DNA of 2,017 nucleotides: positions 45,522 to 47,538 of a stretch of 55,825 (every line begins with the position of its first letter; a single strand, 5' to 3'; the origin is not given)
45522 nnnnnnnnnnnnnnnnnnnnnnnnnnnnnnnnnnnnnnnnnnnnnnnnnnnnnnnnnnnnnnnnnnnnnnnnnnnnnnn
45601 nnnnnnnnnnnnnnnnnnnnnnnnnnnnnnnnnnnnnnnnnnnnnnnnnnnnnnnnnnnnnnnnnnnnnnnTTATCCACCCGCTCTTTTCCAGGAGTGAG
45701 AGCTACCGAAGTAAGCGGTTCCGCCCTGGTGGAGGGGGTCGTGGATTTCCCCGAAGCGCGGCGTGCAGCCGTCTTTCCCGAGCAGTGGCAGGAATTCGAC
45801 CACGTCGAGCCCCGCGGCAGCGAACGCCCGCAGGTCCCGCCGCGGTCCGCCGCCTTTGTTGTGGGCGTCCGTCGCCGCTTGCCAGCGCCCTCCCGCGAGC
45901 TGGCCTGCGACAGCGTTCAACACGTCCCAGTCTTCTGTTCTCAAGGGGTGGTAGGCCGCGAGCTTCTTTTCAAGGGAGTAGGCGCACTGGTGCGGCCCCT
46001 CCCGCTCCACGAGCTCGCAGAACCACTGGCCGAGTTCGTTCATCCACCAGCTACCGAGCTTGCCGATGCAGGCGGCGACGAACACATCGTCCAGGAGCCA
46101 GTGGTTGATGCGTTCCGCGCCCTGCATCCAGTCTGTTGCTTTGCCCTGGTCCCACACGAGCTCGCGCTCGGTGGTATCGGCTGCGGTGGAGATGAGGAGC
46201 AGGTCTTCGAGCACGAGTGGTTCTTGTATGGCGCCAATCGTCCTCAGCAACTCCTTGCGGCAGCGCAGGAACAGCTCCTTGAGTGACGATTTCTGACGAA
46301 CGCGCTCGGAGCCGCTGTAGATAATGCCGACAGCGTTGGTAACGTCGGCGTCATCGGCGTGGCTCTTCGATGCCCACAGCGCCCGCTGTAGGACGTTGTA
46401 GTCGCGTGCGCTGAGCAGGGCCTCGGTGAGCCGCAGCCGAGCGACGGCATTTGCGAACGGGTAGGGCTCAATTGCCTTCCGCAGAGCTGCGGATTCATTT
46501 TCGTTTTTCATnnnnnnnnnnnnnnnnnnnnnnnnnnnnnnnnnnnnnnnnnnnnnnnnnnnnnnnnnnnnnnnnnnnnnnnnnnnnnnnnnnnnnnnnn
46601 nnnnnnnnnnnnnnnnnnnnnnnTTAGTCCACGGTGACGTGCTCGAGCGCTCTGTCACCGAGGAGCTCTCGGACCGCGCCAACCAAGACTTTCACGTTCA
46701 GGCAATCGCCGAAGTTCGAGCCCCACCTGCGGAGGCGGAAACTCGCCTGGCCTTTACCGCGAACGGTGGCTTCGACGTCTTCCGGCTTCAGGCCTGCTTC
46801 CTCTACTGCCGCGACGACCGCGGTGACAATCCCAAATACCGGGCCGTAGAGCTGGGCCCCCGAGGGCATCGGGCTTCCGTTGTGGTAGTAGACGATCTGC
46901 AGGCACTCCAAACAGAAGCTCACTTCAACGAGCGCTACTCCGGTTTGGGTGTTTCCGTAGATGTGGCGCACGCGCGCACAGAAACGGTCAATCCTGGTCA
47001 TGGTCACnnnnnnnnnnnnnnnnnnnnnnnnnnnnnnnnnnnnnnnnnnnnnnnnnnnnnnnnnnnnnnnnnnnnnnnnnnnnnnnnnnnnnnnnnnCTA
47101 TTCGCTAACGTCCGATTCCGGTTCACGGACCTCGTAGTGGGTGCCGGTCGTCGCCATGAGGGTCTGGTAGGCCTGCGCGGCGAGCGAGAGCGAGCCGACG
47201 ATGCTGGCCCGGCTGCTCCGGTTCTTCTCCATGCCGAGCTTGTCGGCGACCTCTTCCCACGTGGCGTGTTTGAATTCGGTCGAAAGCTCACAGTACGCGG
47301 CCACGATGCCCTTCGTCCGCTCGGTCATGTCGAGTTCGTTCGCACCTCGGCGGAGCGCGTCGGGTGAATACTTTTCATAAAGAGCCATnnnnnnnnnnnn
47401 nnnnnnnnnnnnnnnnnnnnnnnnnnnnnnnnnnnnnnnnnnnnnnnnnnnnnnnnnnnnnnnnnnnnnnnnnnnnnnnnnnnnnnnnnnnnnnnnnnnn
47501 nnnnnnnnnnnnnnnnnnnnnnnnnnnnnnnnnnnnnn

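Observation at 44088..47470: Five copies of a two-hairpin intergenic element delimiting orphan genes like cassettes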

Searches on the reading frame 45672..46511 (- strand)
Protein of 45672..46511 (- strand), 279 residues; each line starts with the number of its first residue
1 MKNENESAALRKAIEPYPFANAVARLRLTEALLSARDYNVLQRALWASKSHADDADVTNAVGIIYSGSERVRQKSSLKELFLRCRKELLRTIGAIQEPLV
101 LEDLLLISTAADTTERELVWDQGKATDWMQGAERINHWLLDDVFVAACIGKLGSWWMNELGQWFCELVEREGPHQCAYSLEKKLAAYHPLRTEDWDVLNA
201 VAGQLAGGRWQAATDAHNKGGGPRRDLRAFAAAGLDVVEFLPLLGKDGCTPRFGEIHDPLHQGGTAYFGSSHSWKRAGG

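Call 12: search_protein_families(library=pfam, proteins=[window:45672-46511:-], max_evalue=0.01)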
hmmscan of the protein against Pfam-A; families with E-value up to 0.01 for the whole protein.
window:45672-46511:- (279 aa): 0 families

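Call 15: find_encoding_contigs(protein=window:45672-46511:-, flank=10000, max_places=10)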
Protein window:45672-46511:- (279 aa): no gene with exactly this product is on record in the collection.

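Call 21: find_homologous_proteins(query=window:45672-46511:-)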
Query window:45672-46511:- (279 aa): 1 proteins with E <= 0.001 among 5789 candidates.
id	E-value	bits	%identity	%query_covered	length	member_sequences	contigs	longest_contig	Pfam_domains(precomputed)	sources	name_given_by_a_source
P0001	4.5e-188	641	100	100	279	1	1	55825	-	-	-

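Call 58: search_protein_families(library=phrogs, proteins=[window:45672-46511:-], max_evalue=0.01)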
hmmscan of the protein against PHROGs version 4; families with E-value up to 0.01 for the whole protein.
window:45672-46511:- (279 aa): 0 families

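Call 59: search_protein_families(library=padloc, proteins=[window:45672-46511:-], max_evalue=0.01)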
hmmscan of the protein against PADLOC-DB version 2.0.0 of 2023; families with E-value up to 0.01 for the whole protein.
window:45672-46511:- (279 aa): 0 families

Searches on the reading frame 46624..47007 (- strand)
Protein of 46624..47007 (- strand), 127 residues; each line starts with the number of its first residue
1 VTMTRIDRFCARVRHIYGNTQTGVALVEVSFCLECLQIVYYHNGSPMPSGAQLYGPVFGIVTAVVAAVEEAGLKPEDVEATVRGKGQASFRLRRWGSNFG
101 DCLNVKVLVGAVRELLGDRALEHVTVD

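Call 12: search_protein_families(library=pfam, proteins=[window:46624-47007:-], max_evalue=0.01)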
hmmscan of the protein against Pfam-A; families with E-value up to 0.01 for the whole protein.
window:46624-47007:- (127 aa): 0 families

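Call 58: search_protein_families(library=phrogs, proteins=[window:46624-47007:-], max_evalue=0.01)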
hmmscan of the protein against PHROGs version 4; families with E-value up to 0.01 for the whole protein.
window:46624-47007:- (127 aa): 0 families

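Call 59: search_protein_families(library=padloc, proteins=[window:46624-47007:-], max_evalue=0.01)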
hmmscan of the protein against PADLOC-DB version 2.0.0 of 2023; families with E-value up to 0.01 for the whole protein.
window:46624-47007:- (127 aa): 0 families
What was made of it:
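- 46624..47007 (-): g127, a small protein of unknown function. No family match (calls 12, 58, 59).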

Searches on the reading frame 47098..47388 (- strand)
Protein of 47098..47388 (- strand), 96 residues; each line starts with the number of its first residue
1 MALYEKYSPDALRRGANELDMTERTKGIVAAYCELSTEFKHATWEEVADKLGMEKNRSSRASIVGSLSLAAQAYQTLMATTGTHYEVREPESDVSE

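Call 12: search_protein_families(library=pfam, proteins=[window:47098-47388:-], max_evalue=0.01)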
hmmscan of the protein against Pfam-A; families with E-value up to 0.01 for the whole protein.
window:47098-47388:- (96 aa): 0 families

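Call 58: search_protein_families(library=phrogs, proteins=[window:47098-47388:-], max_evalue=0.01)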
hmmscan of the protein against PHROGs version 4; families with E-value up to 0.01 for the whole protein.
window:47098-47388:- (96 aa): 0 families

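Call 59: search_protein_families(library=padloc, proteins=[window:47098-47388:-], max_evalue=0.01)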
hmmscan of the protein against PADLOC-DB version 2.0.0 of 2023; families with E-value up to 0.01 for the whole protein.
window:47098-47388:- (96 aa): 0 families

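Call 74: search_protein_representatives(protein=window:47098-47388:-)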
Query: 96 residues. Proteins with E-value up to 0.001 (for the whole library): 5; up to 1e-10: 4; up to 1e-30: 1. The best 5 are listed.
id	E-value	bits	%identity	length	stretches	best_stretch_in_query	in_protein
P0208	2.3e-51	187.5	94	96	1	1-96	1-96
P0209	7.7e-16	74.2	46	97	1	3-92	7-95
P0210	1.2e-14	70.4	47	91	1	1-91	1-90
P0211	2.1e-13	66.4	41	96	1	3-89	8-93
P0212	9.2e-04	35.7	43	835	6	39-64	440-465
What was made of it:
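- Checked: 'Orphans' is only partly right. g279 has no homologue (call 21). g96 has three distant homologues (call 74).
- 47098..47388 (-): g96, a 96-aa all-helical protein of unknown function. Three distant homologues (call 74).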

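Call 104: predict_structure(protein=window:47098-47388:-)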
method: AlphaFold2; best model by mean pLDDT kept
length: 96 residues; sequences in the alignment: 1
mean_pLDDT: 72.7   pTM: 0.60
mean pLDDT of the five models: 72.7, 68.6, 61.3, 60.8, 56.1
residues with pLDDT >= 90: 0; 70-90: 64; 50-70: 27; < 50: 5
segments of 3 or more residues with pLDDT < 50: 86-88
pLDDT, mean of each block of 10 residues (from residue 1): 63 82 85 74 77 63 84 80 56 56
secondary structure, 60 per line:
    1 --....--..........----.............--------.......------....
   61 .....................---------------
elements in order: H3-6 H9-18 H23-35 H44-50 H57-81

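Call 106: fold_search(model_id=the predicted structure, library=pdb)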
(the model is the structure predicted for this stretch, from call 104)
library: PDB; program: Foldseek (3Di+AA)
matches with E <= 10: 81; with E <= 0.001: 0
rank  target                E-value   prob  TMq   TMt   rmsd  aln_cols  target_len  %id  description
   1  5n9g_A                1.2e+00  0.21  0.30  0.13  12.9        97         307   10  TFIIIB -TBP/Brf2/DNA and SANT domain of Bdp1- (released 2017-06-14)
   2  2jps_MODEL_1_A        1.4e+00  0.44  0.38  0.36   6.4        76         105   20  NAB2 N-terminal domain (released 2008-03-18)
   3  5n9g_F                1.4e+00  0.20  0.30  0.14  12.9        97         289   10  TFIIIB -TBP/Brf2/DNA and SANT domain of Bdp1- (released 2017-06-14)
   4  4roe_A                1.5e+00  0.18  0.29  0.13  12.8        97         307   10  Human TFIIB-related factor 2 (Brf2) and TBP bound to RPPH1 promoter (released 2015-12-30)
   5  3iwf_A                1.5e+00  0.30  0.35  0.37   5.7        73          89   18  The Crystal Structure of the N-terminal domain of a RpiR Transcriptional Regulator from Staphylococcus epidermidis to  (released 2009-09-15)
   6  8puu_A                2.1e+00  0.11  0.26  0.15   9.6        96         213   20  Giardia intestinalis deoxyadenosine kinase forms a functional tetramer (released 2024-10-30)
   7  1ais_B                2.6e+00  0.13  0.28  0.17  12.2        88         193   15  TATA-BINDING PROTEIN/TRANSCRIPTION FACTOR (II)B/TATA-BOX COMPLEX FROM PYROCOCCUS WOESEI (released 1997-07-07)
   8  3iwf_B                2.7e+00  0.16  0.35  0.37   7.8        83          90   19  The Crystal Structure of the N-terminal domain of a RpiR Transcriptional Regulator from Staphylococcus epidermidis to  (released 2009-09-15)
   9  4uzx_MODEL_1_A        3.0e+00  0.23  0.32  0.43   5.7        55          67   18  High-resolution NMR structures of the domains of Saccharomyces cerevisiae Tho1 (released 2014-12-17)
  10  10gh_A                3.7e+00  0.14  0.30  0.06   5.9        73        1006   15  Cryo-EM structure of Receptor Tyrosine Kinase ROS1 in complex with Fab-RX5 (released 2026-02-25)
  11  5iy7_M                3.7e+00  0.08  0.26  0.13  14.3       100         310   12  Human holo-PIC in the open state (released 2016-05-18)
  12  3dht_B                3.9e+00  0.11  0.30  0.22   8.3        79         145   20  The Crystal Structure Determination of Rat (rattus norvegicus) Hemoglobin (released 2009-06-30)
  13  9dcz_A                4.4e+00  0.15  0.34  0.16  12.1        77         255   16  Designed allosteric facilitated dissociation switch AS1 in complex state TH with methylated lysines, crystal #1 (released 2025-08-20)
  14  2kzc_MODEL_1_A        4.4e+00  0.11  0.32  0.34   6.9        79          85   19  Solution NMR structure of the protein YP_510488.1 (released 2010-07-14)
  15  1d3u_B                4.6e+00  0.08  0.27  0.16  12.4        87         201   15  TATA-BINDING PROTEIN/TRANSCRIPTION FACTOR (II)B/BRE+TATA-BOX COMPLEX FROM PYROCOCCUS WOESEI (released 1999-11-15)
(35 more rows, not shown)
